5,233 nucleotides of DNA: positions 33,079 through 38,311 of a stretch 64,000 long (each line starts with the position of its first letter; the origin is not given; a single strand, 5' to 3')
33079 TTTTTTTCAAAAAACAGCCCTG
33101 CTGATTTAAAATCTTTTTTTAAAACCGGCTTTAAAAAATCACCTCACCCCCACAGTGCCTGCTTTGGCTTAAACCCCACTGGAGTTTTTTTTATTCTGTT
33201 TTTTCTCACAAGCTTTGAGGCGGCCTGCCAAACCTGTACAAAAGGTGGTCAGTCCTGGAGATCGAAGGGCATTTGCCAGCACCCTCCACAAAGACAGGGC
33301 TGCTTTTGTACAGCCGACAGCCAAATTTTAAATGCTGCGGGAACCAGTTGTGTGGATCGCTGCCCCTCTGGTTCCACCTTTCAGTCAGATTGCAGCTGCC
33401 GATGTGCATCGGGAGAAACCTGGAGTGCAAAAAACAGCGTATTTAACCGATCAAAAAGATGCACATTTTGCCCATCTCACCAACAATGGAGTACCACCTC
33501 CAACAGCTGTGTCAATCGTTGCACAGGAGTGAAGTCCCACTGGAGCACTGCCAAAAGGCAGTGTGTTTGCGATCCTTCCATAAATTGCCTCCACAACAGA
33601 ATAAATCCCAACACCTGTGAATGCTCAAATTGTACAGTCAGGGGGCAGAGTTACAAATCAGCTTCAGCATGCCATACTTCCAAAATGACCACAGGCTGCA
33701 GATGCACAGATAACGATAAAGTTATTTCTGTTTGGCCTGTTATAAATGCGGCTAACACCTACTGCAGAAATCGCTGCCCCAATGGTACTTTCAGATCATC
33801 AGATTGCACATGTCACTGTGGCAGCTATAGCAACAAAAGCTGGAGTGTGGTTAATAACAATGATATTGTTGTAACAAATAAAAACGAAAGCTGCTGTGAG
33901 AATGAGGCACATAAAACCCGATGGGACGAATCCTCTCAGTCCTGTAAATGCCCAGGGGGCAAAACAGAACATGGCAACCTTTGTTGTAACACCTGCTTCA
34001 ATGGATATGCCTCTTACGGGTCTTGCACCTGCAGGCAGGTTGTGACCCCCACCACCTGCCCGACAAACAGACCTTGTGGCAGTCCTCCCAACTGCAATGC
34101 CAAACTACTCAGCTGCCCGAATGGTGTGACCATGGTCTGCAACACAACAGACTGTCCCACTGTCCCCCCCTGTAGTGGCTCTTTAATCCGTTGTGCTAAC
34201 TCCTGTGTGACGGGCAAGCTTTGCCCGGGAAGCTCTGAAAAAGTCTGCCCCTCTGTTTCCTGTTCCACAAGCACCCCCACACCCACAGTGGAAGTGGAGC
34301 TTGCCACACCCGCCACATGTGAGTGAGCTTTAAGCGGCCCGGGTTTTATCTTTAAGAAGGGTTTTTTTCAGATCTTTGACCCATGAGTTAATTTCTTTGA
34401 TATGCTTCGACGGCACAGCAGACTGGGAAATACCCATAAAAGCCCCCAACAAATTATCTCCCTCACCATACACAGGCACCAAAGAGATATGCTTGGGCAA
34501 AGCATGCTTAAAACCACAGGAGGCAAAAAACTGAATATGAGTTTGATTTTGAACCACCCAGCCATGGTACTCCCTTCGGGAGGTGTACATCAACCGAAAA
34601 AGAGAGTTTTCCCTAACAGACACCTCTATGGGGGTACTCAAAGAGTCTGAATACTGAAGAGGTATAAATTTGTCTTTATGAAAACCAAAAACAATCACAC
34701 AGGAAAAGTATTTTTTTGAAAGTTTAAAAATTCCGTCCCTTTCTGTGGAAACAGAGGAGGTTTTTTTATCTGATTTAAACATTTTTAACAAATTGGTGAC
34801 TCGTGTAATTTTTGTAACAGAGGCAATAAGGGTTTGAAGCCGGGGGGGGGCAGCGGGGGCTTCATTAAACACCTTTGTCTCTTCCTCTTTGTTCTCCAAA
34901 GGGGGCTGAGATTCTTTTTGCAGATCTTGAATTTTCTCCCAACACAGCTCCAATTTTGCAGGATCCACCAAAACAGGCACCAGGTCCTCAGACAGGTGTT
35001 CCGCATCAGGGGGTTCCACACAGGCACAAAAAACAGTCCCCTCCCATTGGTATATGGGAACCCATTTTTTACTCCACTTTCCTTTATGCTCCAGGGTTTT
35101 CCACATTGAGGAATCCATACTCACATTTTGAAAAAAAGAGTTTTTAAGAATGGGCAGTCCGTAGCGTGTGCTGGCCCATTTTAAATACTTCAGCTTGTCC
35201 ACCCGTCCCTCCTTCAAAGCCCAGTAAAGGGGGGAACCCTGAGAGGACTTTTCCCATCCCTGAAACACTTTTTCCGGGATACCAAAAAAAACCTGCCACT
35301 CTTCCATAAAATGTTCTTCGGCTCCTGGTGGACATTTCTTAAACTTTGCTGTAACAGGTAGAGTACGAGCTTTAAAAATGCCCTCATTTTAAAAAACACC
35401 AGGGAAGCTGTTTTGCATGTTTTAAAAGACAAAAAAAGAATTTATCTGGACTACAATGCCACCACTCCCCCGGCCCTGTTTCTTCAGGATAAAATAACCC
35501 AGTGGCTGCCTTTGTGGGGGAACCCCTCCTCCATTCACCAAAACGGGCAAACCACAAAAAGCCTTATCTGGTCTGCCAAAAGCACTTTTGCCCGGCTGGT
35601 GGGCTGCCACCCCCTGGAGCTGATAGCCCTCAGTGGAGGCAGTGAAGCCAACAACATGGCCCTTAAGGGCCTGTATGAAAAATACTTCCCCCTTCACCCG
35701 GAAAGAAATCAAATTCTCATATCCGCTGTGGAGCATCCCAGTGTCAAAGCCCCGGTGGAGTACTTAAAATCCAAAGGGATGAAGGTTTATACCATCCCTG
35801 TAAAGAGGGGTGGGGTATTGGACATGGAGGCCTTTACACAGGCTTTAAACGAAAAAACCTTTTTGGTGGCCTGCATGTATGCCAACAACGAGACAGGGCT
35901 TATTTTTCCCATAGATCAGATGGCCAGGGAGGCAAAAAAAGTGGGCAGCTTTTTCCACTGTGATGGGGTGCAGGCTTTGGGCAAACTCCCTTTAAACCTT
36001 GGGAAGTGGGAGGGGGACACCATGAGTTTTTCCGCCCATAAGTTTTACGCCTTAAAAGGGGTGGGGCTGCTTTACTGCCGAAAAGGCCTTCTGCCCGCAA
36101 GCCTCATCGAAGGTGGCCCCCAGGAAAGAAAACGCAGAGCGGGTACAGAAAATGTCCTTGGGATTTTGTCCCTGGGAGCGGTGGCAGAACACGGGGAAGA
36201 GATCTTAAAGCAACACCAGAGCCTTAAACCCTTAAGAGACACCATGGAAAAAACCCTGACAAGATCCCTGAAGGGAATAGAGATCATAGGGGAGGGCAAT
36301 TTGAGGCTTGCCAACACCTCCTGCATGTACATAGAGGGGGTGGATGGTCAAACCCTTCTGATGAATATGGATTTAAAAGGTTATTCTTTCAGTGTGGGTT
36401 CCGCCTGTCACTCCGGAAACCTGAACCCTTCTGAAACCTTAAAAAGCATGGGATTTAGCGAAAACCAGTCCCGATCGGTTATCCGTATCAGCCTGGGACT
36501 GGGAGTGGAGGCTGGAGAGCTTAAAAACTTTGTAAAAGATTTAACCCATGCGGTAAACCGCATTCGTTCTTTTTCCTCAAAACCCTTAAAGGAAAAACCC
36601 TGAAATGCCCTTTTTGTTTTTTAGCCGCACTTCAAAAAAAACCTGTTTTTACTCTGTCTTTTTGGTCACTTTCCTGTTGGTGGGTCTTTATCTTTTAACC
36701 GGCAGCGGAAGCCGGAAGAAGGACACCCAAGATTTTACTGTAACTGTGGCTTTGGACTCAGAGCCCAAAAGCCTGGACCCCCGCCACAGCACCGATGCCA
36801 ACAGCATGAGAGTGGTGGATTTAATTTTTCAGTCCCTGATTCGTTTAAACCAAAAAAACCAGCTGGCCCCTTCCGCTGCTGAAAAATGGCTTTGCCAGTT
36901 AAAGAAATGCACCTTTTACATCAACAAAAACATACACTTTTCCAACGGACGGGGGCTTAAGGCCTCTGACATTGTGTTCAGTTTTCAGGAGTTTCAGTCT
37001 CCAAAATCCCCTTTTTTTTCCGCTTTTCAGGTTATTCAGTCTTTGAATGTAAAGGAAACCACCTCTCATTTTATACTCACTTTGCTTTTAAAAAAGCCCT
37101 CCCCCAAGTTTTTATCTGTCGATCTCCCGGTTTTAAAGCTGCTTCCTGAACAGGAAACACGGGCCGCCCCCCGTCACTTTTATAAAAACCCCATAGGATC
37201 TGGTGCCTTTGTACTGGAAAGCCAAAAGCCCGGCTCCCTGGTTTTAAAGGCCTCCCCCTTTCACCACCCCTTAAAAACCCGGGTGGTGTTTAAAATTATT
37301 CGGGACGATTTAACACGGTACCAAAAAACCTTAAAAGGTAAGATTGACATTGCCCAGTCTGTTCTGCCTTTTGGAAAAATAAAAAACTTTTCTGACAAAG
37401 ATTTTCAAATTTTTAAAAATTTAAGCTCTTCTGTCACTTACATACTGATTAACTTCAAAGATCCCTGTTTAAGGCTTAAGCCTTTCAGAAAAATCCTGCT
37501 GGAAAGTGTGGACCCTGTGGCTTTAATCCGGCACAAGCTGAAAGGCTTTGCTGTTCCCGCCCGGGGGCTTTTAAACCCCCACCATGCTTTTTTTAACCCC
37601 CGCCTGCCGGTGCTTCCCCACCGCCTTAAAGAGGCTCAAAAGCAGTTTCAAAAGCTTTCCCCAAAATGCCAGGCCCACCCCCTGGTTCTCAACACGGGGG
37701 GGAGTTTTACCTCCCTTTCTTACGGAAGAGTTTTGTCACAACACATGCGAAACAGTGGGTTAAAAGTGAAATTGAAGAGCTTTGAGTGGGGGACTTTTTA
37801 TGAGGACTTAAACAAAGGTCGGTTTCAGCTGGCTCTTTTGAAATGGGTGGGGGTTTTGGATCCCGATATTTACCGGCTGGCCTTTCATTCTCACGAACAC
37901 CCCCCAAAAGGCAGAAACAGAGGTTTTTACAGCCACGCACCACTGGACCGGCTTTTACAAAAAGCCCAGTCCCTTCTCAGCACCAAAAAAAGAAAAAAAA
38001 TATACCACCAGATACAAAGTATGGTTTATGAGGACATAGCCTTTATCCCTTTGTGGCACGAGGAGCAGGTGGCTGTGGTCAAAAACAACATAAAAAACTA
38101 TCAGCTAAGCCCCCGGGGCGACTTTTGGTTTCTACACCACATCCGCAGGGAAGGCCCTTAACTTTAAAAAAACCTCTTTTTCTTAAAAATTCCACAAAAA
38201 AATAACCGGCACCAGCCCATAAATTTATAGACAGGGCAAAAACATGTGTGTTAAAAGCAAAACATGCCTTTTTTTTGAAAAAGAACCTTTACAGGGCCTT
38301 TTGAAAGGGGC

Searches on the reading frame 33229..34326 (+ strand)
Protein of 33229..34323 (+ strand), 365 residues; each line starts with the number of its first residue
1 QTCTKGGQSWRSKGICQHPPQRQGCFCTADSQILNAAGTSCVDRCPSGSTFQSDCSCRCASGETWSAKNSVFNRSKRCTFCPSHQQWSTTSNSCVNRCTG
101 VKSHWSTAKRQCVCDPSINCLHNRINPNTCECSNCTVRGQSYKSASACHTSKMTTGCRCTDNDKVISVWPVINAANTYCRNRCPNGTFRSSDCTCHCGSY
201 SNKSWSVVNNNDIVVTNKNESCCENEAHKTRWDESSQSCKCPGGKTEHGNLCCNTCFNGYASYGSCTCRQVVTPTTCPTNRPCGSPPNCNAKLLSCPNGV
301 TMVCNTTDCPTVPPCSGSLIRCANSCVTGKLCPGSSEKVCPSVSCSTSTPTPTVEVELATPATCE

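Call 14: search_protein_families(library=pfam, proteins=[window:33352-34326:+], max_evalue=0.01)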
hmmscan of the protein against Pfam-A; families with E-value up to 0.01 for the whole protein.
window:33352-34326:+ (324 aa): 0 families

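Call 42: find_encoding_contigs(protein=window:33352-34326:+, flank=10000, max_places=10)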
Protein window:33352-34326:+ (324 aa): no gene with exactly this product is on record in the collection.

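Call 58: search_protein_families(library=pfam, proteins=[window:33229-34323:+], max_evalue=10)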
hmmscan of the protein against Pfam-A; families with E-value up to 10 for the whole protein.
window:33229-34323:+ (365 aa): 0 families

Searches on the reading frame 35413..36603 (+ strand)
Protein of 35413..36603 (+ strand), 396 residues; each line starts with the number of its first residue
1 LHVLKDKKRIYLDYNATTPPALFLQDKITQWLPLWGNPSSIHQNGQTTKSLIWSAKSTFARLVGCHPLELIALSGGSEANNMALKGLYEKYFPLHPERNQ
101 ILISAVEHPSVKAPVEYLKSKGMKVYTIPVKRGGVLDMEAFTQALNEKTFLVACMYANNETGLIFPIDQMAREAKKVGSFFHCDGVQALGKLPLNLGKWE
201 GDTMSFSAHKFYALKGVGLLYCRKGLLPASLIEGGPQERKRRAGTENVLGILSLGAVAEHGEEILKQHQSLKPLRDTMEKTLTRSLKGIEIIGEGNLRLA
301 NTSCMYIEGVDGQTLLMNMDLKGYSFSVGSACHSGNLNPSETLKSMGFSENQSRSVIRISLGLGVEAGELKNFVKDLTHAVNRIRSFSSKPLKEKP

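Call 77: search_protein_families(library=ncbifam, proteins=[window:35413-36603:+], max_evalue=0.001)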
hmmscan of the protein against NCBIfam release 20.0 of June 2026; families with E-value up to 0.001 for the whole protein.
window:35413-36603:+ (396 aa): 20 families
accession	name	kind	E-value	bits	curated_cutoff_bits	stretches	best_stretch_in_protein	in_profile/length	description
TIGR03402.1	FeS_nifS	equivalog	4.7e-105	351.5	530.75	1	10-388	1-377/379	cysteine desulfurase NifS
TIGR03403.1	nifS_epsilon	equivalog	3.1e-78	263.3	587.7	1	10-389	1-381/382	NifS family cysteine desulfurase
TIGR02006.1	IscS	equivalog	1.2e-69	235.3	643.2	1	8-388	3-382/402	IscS subfamily cysteine desulfurase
NF010611.0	PRK14012.1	equivalog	1.3e-69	235.1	548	1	7-388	4-386/406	IscS subfamily cysteine desulfurase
TIGR03235.1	DNA_S_dndA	equivalog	1.3e-67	228.6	480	1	11-361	1-353/353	cysteine desulfurase DndA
NF002806.0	PRK02948.1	subfamily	1.3e-65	221.9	304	1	10-383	2-374/381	IscS subfamily cysteine desulfurase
TIGR01979.1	sufS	subfamily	5.2e-35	121.1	475.1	1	5-380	15-398/403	SufS family cysteine desulfurase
TIGR01977.1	am_tr_V_EF2568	hypoth_equivalog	1.5e-23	83.4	377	1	42-267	36-269/376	cysteine desulfurase family protein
NF041166.1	f2_encap_cargo1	exception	1.5e-19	70.6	800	1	7-228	244-466/623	family 2A encapsulin nanocompartment cargo protein cysteine desulfurase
NF006791.0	PRK09295.1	equivalog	3.9e-19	69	661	1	69-229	87-245/406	cysteine desulfurase SufS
TIGR03392.1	FeS_syn_CsdA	equivalog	1.6e-17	63.7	493.6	1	40-229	50-238/398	cysteine desulfurase CsdA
NF040779.1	Sec_lyase_SclA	exception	2e-17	63.2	525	1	26-260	18-263/378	selenocysteine lyase SclA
TIGR01976.1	am_tr_V_VC1184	hypoth_equivalog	4.5e-17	62.4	352.35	1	37-228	48-237/401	cysteine desulfurase-like protein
NF008126.0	PRK10874.1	equivalog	5.8e-17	61.9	607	1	9-229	20-241/401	cysteine desulfurase CsdA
NF003346.0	PRK04366.1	equivalog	3e-07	29.5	441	1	39-212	107-278/487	aminomethyl-transferring glycine dehydrogenase subunit GcvPB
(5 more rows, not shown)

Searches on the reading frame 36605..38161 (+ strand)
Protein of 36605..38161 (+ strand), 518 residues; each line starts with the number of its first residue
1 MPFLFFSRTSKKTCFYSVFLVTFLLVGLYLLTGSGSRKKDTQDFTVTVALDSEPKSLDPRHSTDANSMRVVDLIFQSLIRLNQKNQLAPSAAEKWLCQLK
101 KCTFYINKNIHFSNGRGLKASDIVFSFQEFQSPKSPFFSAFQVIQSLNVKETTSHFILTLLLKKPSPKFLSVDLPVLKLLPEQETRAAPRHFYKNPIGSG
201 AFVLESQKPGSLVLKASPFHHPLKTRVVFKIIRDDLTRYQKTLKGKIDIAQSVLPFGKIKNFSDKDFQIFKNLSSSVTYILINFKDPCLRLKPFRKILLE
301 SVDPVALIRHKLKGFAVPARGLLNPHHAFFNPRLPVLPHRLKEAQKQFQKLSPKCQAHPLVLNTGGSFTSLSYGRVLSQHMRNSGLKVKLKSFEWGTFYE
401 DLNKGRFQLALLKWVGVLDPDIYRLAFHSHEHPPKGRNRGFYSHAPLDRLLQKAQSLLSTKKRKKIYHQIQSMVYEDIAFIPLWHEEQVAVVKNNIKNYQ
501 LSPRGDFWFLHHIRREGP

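Call 28: search_protein_families(library=ncbifam, proteins=[window:36605-38161:+], max_evalue=0.00001)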
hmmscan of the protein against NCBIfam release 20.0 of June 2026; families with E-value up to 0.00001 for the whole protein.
window:36605-38161:+ (518 aa): 11 families
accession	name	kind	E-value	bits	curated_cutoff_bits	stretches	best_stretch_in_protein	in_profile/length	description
TIGR02294.1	nickel_nikA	equivalog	5e-29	101.2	393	1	45-503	7-490/501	nickel ABC transporter substrate-binding protein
NF045467.1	Opp4A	equivalog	1.2e-22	79.9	650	2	375-504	415-546/556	oligopeptide ABC transporter substrate-binding protein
NF043070.1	DppA_dipep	equivalog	3e-22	78.9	1005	1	49-509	34-529/535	dipeptide ABC transporter periplasmic-binding protein DppA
NF045468.1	Opp5A_nikA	equivalog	6.4e-20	71.1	600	1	36-346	10-311/488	nickel ABC transporter substrate-binding protein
NF011684.0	PRK15104.1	equivalog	3.7e-19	68.8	947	2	50-151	45-149/543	oligopeptide ABC transporter substrate-binding protein OppA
NF007287.0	PRK09755.1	equivalog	5.5e-17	61.8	1098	1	51-507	40-524/535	ABC transporter substrate-binding protein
NF011942.0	PRK15413.1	equivalog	4.3e-15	55.4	594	2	45-330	29-321/512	glutathione ABC transporter substrate-binding protein GsiB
TIGR04028.1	SBP_KPN_01854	hypoth_equivalog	3.4e-10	39.1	468.5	0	376-502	365-496/509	TIGR04028 family ABC transporter substrate-binding protein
NF010149.0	PRK13626.1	equivalog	6.8e-10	38.2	476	1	65-221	141-288/552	HTH-type transcriptional regulator SgrR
NF011689.0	PRK15109.1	equivalog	1.2e-09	37.4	560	1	106-510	100-534/547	ABC transporter substrate-binding protein SapA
NF047575.1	opine_bind_CntA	exception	3.5e-07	29.1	800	0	21-164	9-155/535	staphylopine-dependent metal ABC transporter substrate-binding lipoprotein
